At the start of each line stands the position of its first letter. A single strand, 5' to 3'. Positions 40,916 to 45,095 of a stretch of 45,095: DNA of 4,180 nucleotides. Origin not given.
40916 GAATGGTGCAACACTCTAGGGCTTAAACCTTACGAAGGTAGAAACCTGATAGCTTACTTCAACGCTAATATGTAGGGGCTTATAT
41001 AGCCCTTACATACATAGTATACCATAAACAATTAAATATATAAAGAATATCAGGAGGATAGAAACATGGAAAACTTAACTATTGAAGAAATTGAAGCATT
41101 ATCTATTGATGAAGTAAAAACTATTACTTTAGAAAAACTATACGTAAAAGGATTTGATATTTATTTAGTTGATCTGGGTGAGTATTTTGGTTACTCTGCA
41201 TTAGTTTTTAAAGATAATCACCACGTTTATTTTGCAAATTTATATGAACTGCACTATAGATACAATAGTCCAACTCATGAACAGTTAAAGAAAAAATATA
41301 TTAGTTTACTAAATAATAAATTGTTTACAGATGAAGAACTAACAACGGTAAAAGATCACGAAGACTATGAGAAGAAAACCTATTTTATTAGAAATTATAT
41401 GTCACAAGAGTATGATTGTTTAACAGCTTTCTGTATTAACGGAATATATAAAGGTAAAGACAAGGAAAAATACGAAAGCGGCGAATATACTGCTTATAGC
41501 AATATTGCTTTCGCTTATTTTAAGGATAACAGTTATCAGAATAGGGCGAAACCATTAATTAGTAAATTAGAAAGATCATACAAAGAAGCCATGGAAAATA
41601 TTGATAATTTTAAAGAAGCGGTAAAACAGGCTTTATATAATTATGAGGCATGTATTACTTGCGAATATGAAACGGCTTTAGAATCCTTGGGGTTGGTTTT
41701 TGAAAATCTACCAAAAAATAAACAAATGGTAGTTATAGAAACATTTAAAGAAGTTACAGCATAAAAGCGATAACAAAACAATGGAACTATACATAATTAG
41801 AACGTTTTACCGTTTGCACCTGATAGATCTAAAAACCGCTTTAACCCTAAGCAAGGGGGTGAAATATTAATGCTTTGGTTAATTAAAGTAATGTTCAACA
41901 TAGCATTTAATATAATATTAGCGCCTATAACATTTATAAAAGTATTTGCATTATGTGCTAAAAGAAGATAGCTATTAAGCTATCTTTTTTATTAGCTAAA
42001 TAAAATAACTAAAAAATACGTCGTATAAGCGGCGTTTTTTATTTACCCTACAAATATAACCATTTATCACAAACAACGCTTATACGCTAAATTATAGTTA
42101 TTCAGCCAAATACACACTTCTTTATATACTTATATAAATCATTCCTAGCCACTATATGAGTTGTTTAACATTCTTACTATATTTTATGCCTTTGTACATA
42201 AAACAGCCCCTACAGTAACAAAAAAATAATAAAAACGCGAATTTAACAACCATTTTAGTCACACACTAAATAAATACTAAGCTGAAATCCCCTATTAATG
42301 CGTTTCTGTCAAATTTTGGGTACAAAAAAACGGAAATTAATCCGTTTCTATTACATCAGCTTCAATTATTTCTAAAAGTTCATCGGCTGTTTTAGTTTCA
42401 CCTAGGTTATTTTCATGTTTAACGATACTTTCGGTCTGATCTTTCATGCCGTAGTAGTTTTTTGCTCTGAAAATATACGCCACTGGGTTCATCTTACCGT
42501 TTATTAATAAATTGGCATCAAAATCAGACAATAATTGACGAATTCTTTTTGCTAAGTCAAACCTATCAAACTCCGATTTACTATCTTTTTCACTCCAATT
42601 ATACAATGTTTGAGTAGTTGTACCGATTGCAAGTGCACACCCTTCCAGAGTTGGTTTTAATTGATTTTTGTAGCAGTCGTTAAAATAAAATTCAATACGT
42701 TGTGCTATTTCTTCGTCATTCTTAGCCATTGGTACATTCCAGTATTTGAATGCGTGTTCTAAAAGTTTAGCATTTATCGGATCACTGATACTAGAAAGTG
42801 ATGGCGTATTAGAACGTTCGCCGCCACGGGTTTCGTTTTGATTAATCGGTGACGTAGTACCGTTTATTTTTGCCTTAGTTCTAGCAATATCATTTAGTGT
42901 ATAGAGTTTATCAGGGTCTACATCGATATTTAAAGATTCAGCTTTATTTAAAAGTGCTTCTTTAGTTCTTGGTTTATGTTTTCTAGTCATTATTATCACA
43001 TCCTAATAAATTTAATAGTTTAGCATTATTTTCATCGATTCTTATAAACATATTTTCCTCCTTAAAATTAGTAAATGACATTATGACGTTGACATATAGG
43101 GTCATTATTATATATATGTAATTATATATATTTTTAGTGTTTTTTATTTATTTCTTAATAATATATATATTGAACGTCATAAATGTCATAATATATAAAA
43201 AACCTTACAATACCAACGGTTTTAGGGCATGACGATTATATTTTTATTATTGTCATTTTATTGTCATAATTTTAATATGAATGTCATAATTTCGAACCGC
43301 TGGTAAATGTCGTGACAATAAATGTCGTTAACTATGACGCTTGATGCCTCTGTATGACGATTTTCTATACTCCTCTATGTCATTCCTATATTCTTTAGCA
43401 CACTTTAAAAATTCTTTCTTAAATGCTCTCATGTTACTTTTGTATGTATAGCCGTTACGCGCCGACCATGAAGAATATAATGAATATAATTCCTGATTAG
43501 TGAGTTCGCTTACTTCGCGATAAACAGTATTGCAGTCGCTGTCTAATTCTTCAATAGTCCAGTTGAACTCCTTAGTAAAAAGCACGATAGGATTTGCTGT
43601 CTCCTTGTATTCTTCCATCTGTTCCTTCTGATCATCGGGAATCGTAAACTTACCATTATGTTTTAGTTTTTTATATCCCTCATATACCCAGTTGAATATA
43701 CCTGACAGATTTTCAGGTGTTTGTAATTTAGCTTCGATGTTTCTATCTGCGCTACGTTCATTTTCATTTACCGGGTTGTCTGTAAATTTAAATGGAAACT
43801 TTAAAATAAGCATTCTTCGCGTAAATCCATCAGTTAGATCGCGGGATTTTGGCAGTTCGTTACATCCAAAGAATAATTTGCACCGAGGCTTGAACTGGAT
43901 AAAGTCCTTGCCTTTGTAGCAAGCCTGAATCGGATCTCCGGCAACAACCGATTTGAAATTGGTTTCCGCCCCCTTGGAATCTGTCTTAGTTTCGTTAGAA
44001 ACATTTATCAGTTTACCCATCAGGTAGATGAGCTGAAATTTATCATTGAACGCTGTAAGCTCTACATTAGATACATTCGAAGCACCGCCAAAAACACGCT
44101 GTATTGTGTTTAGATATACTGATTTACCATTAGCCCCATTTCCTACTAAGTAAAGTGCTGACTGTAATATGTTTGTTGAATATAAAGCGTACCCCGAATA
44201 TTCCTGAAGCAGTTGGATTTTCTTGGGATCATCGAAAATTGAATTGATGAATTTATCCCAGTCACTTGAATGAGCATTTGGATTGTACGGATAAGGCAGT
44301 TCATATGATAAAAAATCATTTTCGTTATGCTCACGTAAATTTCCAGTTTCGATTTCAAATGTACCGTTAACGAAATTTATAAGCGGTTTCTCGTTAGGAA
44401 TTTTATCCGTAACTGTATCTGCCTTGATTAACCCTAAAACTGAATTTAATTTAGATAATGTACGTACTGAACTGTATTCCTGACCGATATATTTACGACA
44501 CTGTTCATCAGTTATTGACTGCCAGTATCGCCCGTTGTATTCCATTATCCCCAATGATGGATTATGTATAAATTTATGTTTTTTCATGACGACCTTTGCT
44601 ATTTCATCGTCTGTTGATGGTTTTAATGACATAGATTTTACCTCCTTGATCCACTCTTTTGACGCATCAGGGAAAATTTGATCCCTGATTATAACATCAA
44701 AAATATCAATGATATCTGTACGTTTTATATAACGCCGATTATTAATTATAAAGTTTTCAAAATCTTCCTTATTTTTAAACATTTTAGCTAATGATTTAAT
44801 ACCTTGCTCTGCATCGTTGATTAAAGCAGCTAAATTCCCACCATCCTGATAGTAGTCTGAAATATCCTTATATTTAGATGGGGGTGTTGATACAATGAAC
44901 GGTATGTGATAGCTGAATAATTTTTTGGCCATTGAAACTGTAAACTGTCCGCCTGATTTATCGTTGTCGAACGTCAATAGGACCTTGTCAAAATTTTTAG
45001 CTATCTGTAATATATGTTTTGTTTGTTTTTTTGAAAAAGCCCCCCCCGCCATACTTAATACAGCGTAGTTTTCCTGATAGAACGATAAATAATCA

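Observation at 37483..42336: A 4.85-kb autonomously regulated accessory island splits terS from terL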

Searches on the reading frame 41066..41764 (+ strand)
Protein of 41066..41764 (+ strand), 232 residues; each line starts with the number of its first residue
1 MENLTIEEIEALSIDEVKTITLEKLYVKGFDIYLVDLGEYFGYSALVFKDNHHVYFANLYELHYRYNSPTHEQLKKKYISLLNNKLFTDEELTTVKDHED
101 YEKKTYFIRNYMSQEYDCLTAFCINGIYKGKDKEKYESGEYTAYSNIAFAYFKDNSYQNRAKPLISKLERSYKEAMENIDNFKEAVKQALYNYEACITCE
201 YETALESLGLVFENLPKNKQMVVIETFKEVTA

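Call 3: search_protein_families(library=pfam, proteins=[window:41066-41764:+], max_evalue=0.01)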
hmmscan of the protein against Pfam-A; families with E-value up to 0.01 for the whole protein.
window:41066-41764:+ (232 aa): 1 family
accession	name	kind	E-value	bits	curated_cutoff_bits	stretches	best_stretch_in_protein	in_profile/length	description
PF24692.1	DUF7659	-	3.2e-05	24.4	27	1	161-221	58-125/135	Family of unknown function (DUF7659)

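Call 4: search_protein_families(library=phrogs, proteins=[window:41066-41764:+], max_evalue=0.01)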
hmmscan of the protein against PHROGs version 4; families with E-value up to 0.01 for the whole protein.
window:41066-41764:+ (232 aa): 0 families

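Call 35: search_protein_families(library=padloc, proteins=[window:41066-41764:+], max_evalue=0.01)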
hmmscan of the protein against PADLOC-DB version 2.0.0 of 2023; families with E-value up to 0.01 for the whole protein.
window:41066-41764:+ (232 aa): 0 families

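Call 53: find_homologous_proteins(query=window:41066-41764:+, max_evalue=0.001)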
Query window:41066-41764:+ (232 aa): 19 proteins with E <= 0.001 among 209 candidates.
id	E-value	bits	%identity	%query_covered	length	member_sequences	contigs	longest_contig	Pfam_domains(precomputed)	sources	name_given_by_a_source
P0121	7.3e-143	492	99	100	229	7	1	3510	-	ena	-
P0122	1.6e-133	461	91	100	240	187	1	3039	PF24692.2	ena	-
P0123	3.2e-133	460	90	100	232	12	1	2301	-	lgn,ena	-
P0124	1.3e-126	439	87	100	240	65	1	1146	PF24692.2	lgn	-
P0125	7.9e-125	433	86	100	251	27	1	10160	PF24692.2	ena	-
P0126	1.1e-116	406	81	97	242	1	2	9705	PF24692.2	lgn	-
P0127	5.4e-113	394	85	91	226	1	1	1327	-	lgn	-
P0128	4.1e-103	362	73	100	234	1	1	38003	PF24692.2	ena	-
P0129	1.1e-99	351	69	99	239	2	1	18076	-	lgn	-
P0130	2.5e-81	291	62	100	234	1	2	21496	PF24692.2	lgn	-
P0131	9.1e-79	282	89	63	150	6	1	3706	PF24692.2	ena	-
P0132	5.6e-44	169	41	98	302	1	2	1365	PF24692.2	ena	-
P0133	6.6e-42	162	42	96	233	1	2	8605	PF24692.2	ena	-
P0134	7.2e-35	139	38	98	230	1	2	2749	PF24692.2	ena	-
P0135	1.1e-32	132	40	84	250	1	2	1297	-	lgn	-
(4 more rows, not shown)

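Call 58: predict_structure(alignment_id=A1)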
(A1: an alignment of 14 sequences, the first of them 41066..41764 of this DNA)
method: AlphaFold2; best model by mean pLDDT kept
length: 232 residues; sequences in the alignment: 14
mean_pLDDT: 91.0   pTM: 0.84
mean pLDDT of the five models: 91.0, 89.4, 88.3, 86.6, 86.4
residues with pLDDT >= 90: 176; 70-90: 43; 50-70: 13; < 50: 0
segments of 3 or more residues with pLDDT < 50: none
pLDDT, mean of each block of 10 residues (from residue 1): 84 95 97 94 96 95 88 96 95 96 95 92 65 83 93 95 97 95 93 74 87 95 93 85
secondary structure, 60 per line:
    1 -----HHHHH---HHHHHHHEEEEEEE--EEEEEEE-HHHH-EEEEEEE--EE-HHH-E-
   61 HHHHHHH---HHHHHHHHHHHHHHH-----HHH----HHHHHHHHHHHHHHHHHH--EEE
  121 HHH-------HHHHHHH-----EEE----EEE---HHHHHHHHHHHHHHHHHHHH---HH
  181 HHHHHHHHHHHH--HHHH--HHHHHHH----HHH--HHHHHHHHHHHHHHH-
elements in order: H6-10 H14-20 E21-27 E30-36 H38-41 E43-49 H61-67 H71-85 H98-115 E118-120 H131-137 E143-145 E150-152 H156-175 H179-192 H195-198 H201-207 H217-231

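Call 61: fold_search(model_id=the predicted structure, library=pdb)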
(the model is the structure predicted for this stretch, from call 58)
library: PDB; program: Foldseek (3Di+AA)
matches with E <= 10: 53; with E <= 0.001: 0
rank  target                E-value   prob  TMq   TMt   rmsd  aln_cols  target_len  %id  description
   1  9c9t_R                1.7e+00  0.02  0.10  0.06  28.2       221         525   10  S.c INO80 in complex with S.c 0/40 nucleosome, Class 2 (released 2025-07-16)
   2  8tmc_A                2.1e+00  0.02  0.16  0.12  23.0       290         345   10  Cryo-EM structure of CorA in complex with conformation-specific synthetic antibody C12 and 20 mM MgCl2, State MG20-2 (released 2025-02-12)
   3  8twq_A                3.0e+00  0.04  0.11  0.09  13.7        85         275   10  Structure of bacteriophage lambda RexA protein (released 2024-04-17)
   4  8tmc_D                3.2e+00  0.02  0.14  0.10  24.1       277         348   11  Cryo-EM structure of CorA in complex with conformation-specific synthetic antibody C12 and 20 mM MgCl2, State MG20-2 (released 2025-02-12)
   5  3ogd_A                3.8e+00  0.01  0.12  0.11  16.3       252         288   10  AlkA Undamaged DNA Complex: Interrogation of a G*:C base pair (released 2010-09-15)
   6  4ejt_A                4.2e+00  0.06  0.21  0.30  11.1       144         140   17  Staphylococcus epidermidis TcaR in complex with RNA (released 2013-06-05)
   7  5fgo_D                4.5e+00  0.08  0.11  0.32   3.4        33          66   15  Crystal structure of D. melanogaster Pur-alpha repeat III. (released 2016-01-20)
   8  5fgo_A                4.5e+00  0.08  0.15  0.42   5.2        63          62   13  Crystal structure of D. melanogaster Pur-alpha repeat III. (released 2016-01-20)
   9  3boq_B                4.7e+00  0.06  0.21  0.31  11.1       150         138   10  Crystal structure of MarR family transcriptional regulator from Silicibacter pomeroyi (released 2008-01-01)
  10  9azz_A                5.0e+00  0.13  0.16  0.20   4.1        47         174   13  Crystal structure of outer membrane lipoprotein carrier protein (LolA) from Ehrlichia ruminantium (released 2024-03-20)
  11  8bpo_t2               5.0e+00  0.03  0.16  0.10  16.3       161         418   12  Structure of rabbit 80S ribosome translating beta-tubulin in complex with tetratricopeptide protein 5 (TTC5) and S-ph (released 2023-07-05)
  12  4rl5_A                5.0e+00  0.03  0.19  0.12  17.1       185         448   14  Crystal structure of the Arabidopsis exocyst subunit exo70 family protein A1 (released 2015-11-25)
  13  6bcr_E                5.0e+00  0.03  0.18  0.18  11.2       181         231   13  Complex of 14-3-3 theta with an IRSp53 peptide phosphorylated at T340 (released 2018-10-24)
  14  4bv4_R                5.3e+00  0.08  0.11  0.07   5.4        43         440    5  Structure and allostery in Toll-Spatzle recognition (released 2013-12-04)
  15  5m4y_A                5.3e+00  0.03  0.13  0.16  13.4       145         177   18  Crystal structure of the Sec3/Sso2 complex at 2.20 angstrom resolution (released 2017-02-08)
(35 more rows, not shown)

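Call 62: fold_search(model_id=the predicted structure, library=viral)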
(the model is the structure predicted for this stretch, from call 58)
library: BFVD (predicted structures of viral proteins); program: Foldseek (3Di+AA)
matches with E <= 10: 159; with E <= 0.001: 1
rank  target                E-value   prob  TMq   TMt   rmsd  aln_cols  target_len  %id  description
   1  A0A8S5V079            4.2e-17  1.00  0.85  0.63   2.6       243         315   27  Queuosine biosynthesis protein [Siphoviridae sp. ctBeL15]
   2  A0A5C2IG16            3.9e-01  0.13  0.20  0.20  15.3       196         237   11  (no name in the UniProt tables at hand)
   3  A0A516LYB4            5.8e-01  0.04  0.13  0.13  19.3       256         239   10  (no name in the UniProt tables at hand)
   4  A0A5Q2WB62            6.1e-01  0.82  0.18  0.60   3.9        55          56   14  (no name in the UniProt tables at hand)
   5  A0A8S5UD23            6.4e-01  0.51  0.16  0.22   4.5        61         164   23  Uncharacterized protein [Myoviridae sp. ctBvM24]
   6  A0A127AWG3            8.5e-01  0.08  0.16  0.20  12.3       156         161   13  SWIM-type domain-containing protein [Bacillus phage SP-15]
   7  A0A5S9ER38            1.1e+00  0.05  0.16  0.13  14.4       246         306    9  Uncharacterized protein [Tenacibaculum phage PTm1]
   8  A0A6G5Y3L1            1.2e+00  0.47  0.13  0.20   2.1        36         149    8  (no name in the UniProt tables at hand)
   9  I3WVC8                1.5e+00  0.35  0.11  0.25   1.6        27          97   18  Uncharacterized protein [Acinetobacter phage ZZ1]
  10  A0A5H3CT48            1.6e+00  0.06  0.16  0.18  15.0       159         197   11  MOSUB [Bos-associated insect adintovirus]
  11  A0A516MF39            1.7e+00  0.25  0.14  0.45   3.7        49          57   12  (no name in the UniProt tables at hand)
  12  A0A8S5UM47            1.7e+00  0.07  0.11  0.11  11.9        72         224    8  Uncharacterized protein [Myoviridae sp. ctCo31]
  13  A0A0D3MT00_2          1.7e+00  0.03  0.11  0.04  22.5       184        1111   12  Tail tape measure protein [Lactococcus phage WRP3]
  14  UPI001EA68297         1.8e+00  0.09  0.15  0.18  10.0       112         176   10  (no name look-up for this kind of identifier)
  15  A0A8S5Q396            1.8e+00  0.03  0.12  0.09  20.3       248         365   10  RNaseLS-like protein [Siphoviridae sp. ctLNL10]
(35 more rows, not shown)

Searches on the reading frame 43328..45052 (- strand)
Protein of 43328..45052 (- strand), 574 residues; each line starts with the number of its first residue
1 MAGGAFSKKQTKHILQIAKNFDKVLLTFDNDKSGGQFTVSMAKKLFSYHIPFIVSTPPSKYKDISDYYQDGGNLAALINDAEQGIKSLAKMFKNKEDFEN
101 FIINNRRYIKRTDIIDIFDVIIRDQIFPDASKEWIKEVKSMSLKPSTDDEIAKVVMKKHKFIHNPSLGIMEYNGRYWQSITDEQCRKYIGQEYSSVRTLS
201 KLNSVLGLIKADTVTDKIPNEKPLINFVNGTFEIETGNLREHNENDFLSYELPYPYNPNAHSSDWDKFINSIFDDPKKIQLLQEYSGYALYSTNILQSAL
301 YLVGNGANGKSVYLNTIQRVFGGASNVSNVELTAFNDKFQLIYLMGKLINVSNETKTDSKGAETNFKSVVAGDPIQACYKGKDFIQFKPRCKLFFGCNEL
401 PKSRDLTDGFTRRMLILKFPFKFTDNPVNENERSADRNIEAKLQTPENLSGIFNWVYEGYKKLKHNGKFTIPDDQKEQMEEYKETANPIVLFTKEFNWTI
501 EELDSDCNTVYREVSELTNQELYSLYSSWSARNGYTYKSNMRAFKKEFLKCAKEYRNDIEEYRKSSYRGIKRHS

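Call 7: search_protein_families(library=pfam, proteins=[window:43328-45052:-], max_evalue=0.001)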
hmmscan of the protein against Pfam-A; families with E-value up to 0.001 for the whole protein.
window:43328-45052:- (574 aa): 3 families
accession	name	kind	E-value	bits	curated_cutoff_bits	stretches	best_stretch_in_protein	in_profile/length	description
PF19263.5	DUF5906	-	3.7e-18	66.7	27.6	1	302-413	1-114/114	Family of unknown function (DUF5906)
PF08706.16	D5_N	-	4.1e-15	56.8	22.4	1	158-273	9-144/145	D5 N terminal like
PF13155.12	Toprim_2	-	5.1e-05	24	22.1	1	3-67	27-87/88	Toprim-like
